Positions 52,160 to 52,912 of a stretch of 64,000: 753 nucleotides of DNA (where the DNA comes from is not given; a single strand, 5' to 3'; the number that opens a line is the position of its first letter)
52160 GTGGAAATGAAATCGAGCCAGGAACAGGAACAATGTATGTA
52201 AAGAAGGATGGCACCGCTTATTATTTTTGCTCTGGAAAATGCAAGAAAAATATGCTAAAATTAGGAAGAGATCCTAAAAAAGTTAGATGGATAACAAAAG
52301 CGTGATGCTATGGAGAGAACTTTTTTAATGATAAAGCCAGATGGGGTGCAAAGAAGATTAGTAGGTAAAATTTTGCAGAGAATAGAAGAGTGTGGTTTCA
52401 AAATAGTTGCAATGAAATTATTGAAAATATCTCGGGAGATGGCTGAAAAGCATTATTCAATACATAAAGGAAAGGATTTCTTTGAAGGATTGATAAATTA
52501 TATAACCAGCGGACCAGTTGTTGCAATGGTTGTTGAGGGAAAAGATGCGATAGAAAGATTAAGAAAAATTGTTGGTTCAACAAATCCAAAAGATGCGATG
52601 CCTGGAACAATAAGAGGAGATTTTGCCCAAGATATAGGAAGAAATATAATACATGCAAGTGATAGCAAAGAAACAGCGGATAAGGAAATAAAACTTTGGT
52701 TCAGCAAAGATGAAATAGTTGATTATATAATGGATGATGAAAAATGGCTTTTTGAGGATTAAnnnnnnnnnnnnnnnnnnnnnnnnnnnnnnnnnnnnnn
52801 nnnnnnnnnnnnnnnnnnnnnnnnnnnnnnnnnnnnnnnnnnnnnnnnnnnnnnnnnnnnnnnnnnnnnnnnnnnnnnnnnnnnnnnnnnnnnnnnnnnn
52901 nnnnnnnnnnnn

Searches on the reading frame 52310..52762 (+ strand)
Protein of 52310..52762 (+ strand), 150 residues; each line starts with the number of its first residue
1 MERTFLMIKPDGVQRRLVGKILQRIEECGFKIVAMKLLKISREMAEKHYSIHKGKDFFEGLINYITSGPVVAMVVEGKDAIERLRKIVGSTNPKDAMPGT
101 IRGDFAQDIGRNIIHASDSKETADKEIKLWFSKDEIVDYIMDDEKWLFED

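Call 40: search_protein_families(library=pfam, proteins=[window:52310-52762:+], max_evalue=0.00001)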
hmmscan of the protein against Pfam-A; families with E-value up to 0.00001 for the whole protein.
window:52310-52762:+ (150 aa): 1 family
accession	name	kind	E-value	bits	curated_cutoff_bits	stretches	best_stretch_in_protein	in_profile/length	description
PF00334.24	NDK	-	1.9e-60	203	27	1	2-136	1-135/135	Nucleoside diphosphate kinase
